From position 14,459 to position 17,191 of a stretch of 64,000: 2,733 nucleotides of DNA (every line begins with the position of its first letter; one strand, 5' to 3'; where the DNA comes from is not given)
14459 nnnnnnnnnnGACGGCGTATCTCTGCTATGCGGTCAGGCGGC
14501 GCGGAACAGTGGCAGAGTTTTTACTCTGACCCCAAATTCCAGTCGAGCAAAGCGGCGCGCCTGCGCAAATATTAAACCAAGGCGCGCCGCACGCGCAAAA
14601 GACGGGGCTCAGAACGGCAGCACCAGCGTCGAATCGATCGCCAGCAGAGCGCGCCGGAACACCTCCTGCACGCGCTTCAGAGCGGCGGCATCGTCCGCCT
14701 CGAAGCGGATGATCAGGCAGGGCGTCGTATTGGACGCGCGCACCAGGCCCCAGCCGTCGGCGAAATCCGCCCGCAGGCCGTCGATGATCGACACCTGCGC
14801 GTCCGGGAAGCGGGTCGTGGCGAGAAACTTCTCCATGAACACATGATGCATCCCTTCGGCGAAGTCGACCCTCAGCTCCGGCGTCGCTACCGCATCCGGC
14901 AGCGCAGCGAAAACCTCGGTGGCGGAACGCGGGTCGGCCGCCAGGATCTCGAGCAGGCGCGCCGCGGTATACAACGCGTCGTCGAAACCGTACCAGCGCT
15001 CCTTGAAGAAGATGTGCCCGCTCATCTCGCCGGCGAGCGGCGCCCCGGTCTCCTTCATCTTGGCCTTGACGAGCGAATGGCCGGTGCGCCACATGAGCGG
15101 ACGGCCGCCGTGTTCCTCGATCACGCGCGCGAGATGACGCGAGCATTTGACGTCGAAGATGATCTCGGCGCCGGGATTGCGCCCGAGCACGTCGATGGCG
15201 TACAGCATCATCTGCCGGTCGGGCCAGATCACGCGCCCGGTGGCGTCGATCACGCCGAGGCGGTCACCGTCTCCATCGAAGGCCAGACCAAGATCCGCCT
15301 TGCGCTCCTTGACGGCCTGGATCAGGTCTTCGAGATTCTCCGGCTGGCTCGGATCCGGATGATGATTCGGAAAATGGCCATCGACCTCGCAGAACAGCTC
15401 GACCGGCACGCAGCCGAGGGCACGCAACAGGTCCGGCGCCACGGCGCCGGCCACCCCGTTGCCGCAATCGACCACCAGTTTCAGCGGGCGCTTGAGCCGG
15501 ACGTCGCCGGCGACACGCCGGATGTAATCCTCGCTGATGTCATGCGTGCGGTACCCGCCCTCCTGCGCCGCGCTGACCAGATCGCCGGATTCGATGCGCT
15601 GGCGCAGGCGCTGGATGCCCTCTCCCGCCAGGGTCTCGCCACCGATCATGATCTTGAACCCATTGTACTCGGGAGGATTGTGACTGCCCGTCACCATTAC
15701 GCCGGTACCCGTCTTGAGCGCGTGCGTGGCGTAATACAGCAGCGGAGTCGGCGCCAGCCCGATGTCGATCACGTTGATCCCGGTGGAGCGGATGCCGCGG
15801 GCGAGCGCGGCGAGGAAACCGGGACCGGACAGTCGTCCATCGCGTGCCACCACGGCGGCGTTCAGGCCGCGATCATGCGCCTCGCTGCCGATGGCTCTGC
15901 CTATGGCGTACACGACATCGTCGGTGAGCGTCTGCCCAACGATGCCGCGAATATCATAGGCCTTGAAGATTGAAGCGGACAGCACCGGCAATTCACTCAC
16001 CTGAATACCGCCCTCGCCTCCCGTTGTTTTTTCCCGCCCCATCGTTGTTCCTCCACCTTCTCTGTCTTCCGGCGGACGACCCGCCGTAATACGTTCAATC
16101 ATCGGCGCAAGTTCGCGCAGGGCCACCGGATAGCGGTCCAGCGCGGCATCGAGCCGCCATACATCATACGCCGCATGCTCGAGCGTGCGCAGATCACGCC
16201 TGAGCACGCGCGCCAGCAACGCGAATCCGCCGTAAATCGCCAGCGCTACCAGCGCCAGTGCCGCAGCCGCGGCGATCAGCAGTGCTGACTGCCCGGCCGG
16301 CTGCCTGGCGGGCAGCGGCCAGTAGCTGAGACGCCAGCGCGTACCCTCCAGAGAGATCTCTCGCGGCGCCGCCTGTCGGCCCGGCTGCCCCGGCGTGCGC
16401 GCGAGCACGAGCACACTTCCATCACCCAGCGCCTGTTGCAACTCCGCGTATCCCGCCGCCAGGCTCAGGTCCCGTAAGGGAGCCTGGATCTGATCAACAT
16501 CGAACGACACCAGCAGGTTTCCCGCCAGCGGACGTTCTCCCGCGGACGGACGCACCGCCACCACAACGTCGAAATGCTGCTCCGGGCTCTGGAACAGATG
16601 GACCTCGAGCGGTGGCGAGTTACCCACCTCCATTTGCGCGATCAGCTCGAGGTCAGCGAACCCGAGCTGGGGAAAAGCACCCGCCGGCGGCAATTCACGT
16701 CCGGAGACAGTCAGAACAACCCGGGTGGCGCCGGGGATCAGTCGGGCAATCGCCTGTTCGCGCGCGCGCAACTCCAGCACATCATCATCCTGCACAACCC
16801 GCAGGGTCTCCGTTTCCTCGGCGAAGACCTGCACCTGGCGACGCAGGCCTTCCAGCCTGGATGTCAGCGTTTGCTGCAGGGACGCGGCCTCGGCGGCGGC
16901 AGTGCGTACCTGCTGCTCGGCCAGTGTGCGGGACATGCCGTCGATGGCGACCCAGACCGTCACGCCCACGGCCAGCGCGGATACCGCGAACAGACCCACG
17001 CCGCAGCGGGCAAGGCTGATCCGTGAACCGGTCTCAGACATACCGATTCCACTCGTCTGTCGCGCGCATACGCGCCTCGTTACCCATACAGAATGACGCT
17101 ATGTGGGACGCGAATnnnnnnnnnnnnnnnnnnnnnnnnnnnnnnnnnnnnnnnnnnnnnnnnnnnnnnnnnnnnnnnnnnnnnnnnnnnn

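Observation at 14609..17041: algC (PMM/PGM) lies in an uninterrupted 810-codon frame with a 333-codon N-terminal membrane/periplasmic domain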

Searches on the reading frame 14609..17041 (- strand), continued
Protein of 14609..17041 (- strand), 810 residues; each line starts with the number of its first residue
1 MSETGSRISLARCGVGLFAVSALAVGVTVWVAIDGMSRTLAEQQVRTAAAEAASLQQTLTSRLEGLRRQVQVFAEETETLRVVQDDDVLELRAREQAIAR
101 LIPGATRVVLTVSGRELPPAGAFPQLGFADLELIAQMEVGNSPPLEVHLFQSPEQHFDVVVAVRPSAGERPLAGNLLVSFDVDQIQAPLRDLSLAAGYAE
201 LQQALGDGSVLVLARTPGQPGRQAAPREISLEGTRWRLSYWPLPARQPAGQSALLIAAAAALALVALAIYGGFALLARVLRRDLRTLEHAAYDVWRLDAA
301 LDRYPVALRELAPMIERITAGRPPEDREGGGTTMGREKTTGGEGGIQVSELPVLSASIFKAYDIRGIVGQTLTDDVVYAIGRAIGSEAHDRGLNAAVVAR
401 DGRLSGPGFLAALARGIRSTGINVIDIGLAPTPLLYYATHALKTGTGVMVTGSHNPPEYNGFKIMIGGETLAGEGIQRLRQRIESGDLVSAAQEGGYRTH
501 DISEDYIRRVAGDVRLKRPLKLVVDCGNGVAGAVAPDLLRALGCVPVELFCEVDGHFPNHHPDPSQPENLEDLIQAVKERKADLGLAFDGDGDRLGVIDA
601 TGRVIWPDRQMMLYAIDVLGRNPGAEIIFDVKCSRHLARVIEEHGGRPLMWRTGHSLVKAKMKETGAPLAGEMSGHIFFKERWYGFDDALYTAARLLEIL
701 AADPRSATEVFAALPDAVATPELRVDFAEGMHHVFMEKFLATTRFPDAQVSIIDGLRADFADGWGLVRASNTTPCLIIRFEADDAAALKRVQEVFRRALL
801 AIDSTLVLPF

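Call 73: find_encoding_contigs(protein=P0118, flank=2500, max_places=1)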
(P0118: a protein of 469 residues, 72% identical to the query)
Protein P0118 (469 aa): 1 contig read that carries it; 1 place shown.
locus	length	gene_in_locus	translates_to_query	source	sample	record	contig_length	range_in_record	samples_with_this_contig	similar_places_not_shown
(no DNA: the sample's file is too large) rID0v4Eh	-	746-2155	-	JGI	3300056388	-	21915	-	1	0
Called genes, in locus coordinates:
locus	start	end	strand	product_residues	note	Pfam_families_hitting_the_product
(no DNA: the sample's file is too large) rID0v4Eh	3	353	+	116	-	?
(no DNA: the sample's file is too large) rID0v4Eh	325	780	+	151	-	PF22769:DCD, PF00692:dUTPase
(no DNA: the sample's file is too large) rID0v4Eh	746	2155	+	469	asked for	PF02878:PGM_PMM_I, PF02879:PGM_PMM_II, PF02880:PGM_PMM_III, PF00408:PGM_PMM_IV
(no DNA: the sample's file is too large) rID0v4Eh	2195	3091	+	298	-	PF00696:AA_kinase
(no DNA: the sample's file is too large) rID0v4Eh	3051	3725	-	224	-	PF13511:DUF4124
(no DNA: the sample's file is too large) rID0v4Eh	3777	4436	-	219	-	PF00156:Pribosyltran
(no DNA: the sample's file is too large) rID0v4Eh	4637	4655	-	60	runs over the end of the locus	-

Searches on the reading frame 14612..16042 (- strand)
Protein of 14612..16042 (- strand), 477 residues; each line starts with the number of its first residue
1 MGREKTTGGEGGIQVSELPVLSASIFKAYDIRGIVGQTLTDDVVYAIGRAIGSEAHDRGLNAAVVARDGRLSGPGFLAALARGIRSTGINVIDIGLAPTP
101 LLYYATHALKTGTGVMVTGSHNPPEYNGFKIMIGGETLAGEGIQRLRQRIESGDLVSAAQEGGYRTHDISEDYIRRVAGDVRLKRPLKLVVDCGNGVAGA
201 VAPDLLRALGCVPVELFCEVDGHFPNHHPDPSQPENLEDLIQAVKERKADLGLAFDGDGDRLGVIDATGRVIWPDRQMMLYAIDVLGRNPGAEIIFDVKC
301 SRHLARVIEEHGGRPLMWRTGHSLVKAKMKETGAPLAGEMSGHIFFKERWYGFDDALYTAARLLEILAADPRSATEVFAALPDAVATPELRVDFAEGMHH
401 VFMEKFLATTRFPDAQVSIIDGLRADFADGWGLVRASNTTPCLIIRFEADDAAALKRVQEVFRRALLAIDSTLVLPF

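Call 45: search_solved_structures(query=window:14612-16042:-, max_evalue=1e-50)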
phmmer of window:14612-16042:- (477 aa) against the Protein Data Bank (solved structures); distinct sequences matched with E-value up to 1e-50: 15.
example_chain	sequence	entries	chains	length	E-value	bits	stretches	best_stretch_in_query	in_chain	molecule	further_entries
1k35_A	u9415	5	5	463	2.8e-182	610.2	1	16-477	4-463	Phosphomannomutase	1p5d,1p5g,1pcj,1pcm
2fkf_A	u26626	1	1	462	3.5e-182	609.9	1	16-477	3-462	Phosphomannomutase/phosphoglucomutase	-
2h4l_X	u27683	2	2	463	4.3e-182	609.6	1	17-477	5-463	Phosphomannomutase/phosphoglucomutase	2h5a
1k2y_X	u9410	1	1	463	7.6e-182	608.7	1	16-477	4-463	phosphomannomutase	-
2fkm_X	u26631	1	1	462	1.3e-181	608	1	16-477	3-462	Phosphomannomutase/phosphoglucomutase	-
3rsm_A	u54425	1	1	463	2.1e-181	607.3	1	17-477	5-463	Phosphomannomutase/phosphoglucomutase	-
3bkq_X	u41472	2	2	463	5.2e-181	606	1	16-477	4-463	Phosphomannomutase/phosphoglucomutase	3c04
4mrq_A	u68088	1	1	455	9.6e-181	605.1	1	21-477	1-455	Phosphomannomutase/phosphoglucomutase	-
4il8_A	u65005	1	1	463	1.1e-180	605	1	17-477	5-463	Phosphomannomutase/phosphoglucomutase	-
3uw2_A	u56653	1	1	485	7.9e-170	569.1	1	20-477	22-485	Phosphoglucomutase/phosphomannomutase family protein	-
5kl0_A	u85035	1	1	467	7.4e-66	226.3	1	23-461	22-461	Phosphoglucomutase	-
6nn2_A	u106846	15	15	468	7.9e-66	226.2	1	24-461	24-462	Phosphoglucomutase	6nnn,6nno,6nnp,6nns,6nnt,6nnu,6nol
5bmn_A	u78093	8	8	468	7.9e-66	226.2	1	23-461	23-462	Phosphoglucomutase | Phosphomannomutase/phosphoglucomutase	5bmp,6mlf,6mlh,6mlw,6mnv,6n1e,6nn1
1wqa_A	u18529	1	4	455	1.3e-65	225.5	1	24-460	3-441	phospho-sugar mutase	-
9du5_A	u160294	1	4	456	6e-64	220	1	24-452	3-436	Phosphoglucomutase/phosphomannomutase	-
